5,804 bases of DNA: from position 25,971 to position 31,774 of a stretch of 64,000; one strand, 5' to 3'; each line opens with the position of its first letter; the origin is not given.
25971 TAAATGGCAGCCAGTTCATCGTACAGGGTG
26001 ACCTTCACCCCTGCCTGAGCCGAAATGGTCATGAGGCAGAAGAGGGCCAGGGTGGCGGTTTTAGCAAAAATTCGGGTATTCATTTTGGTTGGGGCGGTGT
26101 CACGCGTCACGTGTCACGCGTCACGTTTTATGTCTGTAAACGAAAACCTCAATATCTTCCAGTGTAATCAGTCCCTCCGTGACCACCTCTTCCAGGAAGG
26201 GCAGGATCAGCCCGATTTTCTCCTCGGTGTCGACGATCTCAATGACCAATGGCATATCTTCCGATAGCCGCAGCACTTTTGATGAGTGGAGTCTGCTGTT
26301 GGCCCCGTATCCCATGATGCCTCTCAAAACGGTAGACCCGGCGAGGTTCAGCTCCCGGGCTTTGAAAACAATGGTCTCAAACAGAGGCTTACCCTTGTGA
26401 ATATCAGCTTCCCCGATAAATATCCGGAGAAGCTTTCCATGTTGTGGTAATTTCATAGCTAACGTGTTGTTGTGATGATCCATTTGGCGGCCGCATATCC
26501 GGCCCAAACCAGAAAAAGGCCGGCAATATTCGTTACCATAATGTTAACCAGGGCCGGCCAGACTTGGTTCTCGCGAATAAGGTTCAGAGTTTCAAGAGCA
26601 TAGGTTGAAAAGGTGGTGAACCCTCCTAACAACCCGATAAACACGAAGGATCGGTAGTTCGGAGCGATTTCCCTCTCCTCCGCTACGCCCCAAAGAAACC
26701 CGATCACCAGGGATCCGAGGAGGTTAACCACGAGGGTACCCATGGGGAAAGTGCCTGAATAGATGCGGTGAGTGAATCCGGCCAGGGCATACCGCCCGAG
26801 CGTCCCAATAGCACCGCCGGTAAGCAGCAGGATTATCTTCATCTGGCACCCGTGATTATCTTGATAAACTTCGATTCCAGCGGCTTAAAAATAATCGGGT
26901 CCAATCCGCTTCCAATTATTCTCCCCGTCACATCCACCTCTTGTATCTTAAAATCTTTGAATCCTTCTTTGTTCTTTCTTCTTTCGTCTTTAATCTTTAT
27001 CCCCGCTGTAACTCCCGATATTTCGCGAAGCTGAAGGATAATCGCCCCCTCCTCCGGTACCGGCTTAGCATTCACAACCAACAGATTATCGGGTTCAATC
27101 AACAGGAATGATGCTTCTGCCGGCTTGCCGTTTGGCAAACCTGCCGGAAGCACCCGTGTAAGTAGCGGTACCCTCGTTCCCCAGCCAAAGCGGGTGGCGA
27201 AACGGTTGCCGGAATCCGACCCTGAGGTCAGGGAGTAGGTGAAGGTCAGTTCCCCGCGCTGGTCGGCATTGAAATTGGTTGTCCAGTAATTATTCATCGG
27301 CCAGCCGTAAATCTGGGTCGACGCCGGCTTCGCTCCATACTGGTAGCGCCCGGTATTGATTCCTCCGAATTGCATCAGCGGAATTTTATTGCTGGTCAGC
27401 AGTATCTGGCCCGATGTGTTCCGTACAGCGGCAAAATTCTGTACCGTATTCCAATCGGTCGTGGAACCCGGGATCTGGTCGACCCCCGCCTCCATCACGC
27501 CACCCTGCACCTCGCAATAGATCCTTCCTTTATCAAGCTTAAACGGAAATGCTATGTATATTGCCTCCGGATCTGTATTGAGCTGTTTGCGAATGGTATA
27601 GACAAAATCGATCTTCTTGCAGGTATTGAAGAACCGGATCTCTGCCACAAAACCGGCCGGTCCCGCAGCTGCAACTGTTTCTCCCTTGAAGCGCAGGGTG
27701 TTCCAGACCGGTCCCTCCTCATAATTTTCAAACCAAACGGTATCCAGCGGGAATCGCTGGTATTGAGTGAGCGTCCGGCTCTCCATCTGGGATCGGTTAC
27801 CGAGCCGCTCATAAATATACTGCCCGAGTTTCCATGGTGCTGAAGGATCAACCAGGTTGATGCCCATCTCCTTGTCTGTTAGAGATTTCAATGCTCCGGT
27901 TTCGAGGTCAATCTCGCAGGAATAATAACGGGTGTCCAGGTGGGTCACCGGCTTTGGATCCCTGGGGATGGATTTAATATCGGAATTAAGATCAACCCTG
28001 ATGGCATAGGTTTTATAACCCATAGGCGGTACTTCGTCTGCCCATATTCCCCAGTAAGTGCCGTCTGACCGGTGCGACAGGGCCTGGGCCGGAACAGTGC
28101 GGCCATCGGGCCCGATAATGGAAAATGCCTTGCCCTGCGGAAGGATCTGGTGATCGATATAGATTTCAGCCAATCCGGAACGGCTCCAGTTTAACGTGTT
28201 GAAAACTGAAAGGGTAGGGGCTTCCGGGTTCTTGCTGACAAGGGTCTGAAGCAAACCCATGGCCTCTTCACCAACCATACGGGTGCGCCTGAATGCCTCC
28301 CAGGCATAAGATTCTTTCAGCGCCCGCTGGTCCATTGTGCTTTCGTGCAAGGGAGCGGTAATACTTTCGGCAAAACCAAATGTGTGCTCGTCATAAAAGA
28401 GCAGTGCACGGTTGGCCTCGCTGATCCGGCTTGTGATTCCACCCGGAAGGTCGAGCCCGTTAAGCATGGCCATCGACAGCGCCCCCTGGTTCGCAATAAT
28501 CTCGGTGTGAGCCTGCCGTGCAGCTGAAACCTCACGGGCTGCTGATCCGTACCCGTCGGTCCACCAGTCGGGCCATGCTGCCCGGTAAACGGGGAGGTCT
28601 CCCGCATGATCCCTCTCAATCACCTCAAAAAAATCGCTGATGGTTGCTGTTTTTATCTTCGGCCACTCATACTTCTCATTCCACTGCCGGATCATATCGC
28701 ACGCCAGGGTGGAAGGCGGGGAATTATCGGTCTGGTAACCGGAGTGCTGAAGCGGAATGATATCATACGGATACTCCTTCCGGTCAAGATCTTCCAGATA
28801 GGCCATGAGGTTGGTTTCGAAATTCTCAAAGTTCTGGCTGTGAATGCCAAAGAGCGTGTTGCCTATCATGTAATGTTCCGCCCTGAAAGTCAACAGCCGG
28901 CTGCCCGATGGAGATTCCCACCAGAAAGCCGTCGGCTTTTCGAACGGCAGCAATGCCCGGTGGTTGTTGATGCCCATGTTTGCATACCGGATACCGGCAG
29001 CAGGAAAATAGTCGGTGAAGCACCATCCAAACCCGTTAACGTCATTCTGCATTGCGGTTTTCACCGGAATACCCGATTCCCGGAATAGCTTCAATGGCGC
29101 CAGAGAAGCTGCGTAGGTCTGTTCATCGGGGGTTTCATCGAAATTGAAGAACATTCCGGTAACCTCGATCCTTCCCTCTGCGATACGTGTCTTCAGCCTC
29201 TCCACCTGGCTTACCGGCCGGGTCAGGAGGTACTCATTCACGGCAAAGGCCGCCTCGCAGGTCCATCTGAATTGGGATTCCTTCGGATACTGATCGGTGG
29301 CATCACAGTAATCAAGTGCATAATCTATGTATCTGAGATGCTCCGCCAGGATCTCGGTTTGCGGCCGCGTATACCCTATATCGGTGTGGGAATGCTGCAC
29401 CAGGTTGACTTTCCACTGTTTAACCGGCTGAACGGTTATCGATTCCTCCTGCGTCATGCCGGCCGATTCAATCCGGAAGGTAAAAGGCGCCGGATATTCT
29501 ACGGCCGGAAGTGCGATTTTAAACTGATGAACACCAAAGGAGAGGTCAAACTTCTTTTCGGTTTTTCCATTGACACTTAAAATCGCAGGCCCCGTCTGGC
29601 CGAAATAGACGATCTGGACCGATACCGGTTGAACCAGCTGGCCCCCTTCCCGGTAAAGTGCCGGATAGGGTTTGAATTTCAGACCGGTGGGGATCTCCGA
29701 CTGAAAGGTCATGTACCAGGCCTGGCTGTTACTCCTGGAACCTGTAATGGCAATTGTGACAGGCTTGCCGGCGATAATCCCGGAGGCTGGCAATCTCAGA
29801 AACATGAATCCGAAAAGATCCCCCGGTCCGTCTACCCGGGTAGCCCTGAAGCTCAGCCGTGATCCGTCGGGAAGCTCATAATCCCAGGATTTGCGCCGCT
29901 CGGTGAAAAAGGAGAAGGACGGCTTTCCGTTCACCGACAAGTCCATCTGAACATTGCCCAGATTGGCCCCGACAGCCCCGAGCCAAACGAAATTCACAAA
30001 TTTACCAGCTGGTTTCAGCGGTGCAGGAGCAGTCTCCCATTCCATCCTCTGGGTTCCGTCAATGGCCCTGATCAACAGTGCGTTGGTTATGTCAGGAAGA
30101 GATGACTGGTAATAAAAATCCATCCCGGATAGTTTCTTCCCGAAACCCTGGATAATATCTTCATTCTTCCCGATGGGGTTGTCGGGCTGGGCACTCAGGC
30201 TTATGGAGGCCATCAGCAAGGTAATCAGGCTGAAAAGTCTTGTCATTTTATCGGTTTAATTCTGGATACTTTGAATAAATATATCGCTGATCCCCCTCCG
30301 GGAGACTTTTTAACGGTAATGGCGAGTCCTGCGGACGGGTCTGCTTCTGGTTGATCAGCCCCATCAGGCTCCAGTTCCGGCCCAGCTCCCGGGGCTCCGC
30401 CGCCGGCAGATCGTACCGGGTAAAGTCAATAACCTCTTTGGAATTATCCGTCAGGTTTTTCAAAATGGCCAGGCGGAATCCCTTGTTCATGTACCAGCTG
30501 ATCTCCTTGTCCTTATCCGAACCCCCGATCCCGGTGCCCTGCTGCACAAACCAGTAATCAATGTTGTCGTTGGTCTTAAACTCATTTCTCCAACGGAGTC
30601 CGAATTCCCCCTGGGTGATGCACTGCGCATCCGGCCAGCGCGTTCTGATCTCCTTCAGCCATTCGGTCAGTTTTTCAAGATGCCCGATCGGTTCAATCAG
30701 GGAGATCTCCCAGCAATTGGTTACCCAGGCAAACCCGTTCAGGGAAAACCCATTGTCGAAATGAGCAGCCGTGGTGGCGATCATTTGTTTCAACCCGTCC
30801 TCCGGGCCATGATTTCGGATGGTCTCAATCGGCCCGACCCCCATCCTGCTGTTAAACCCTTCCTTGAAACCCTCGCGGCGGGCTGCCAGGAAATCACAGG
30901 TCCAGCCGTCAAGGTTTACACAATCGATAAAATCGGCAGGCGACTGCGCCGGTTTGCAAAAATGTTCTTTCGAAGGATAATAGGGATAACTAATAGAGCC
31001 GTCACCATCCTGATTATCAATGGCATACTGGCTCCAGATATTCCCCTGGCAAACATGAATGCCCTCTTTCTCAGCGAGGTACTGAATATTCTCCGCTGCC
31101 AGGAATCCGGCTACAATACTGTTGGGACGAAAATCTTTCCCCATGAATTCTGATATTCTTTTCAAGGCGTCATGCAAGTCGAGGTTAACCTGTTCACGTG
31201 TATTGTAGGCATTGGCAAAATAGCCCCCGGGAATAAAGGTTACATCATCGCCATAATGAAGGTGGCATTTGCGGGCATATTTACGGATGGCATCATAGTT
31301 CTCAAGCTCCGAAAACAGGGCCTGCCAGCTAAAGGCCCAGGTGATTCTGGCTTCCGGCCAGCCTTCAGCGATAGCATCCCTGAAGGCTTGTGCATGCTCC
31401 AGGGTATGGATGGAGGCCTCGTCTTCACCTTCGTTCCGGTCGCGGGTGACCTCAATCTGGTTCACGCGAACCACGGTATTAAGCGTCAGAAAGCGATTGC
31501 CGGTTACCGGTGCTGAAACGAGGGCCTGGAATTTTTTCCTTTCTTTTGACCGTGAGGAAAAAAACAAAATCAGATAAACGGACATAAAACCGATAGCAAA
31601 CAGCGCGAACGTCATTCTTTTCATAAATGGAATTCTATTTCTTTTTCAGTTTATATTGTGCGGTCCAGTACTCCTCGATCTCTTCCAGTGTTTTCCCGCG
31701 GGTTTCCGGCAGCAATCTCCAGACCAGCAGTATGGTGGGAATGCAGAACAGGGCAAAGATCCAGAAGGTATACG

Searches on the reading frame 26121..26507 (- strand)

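Call 9: search_protein_families(library=pfam, proteins=[window:26121-26507:-])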
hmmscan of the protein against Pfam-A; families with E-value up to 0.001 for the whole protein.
window:26121-26507:- (128 aa): 1 family
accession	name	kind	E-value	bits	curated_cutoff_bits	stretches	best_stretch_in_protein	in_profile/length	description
PF02641.20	DUF190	-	6.7e-38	129.3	23.4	1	25-121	1-97/97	Uncharacterized ACR, COG1993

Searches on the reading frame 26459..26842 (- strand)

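Call 9: search_protein_families(library=pfam, proteins=[window:26459-26842:-])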
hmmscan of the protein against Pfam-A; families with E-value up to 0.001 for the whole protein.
window:26459-26842:- (127 aa): 1 family
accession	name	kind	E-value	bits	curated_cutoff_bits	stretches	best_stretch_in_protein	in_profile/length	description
PF02537.21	CRCB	-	9e-27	93.9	32.9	1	5-116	2-103/103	CrcB-like protein, Camphor Resistance (CrcB)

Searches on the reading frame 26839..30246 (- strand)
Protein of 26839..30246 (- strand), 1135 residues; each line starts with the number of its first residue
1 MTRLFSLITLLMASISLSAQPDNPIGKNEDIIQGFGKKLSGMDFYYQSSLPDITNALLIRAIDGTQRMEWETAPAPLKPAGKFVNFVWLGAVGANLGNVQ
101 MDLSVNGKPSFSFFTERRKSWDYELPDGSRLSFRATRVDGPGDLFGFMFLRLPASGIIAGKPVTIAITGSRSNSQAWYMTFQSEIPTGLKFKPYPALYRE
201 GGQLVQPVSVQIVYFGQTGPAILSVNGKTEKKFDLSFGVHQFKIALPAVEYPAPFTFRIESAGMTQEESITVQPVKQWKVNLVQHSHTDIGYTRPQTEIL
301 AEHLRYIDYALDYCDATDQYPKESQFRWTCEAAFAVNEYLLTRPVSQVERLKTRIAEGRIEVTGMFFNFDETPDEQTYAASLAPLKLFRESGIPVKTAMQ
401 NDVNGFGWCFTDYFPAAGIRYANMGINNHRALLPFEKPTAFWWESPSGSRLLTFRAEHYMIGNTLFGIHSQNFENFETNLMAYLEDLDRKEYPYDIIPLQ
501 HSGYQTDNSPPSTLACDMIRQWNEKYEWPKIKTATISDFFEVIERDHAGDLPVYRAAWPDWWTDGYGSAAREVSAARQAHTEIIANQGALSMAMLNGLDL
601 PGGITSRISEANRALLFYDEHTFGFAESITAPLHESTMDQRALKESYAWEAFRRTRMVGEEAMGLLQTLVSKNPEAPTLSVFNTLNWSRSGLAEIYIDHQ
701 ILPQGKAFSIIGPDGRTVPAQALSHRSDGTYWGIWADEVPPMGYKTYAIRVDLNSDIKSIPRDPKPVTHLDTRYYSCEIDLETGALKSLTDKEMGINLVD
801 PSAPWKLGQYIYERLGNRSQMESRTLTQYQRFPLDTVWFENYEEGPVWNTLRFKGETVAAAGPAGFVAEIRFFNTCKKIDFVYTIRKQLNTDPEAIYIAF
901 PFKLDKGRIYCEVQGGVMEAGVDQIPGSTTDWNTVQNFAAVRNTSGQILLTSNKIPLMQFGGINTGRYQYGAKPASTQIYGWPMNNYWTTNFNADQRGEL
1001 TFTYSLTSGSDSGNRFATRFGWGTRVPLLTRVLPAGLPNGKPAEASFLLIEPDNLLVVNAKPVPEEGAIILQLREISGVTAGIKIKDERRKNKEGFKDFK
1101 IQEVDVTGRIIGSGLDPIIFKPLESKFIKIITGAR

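Call 9: search_protein_families(library=pfam, proteins=[window:26839-30246:-])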
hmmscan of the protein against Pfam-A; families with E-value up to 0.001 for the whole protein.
window:26839-30246:- (1135 aa): 2 families
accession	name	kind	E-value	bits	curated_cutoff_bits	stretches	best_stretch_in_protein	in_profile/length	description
PF01074.27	Glyco_hydro_38N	-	7.7e-33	114.5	25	1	279-555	1-270/270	Glycosyl hydrolases family 38 N-terminal domain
PF07748.19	Glyco_hydro_38C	-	4.6e-05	24.2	25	1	770-925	1-149/206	Glycosyl hydrolases family 38 C-terminal domain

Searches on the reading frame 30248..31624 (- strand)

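Call 9: search_protein_families(library=pfam, proteins=[window:30248-31624:-])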
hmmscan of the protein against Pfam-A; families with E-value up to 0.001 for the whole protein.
window:30248-31624:- (458 aa): 2 families
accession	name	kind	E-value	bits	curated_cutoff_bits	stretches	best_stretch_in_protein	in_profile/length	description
PF12979.12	DUF3863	-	7.7e-104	347.7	27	1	41-379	4-349/349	Domain of Unknown Function with PDB structure (DUF3863)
PF12980.13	DUF3864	-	6.7e-16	58.8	27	1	384-456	1-80/80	Domain of Unknown Function with PDB structure (DUF3864)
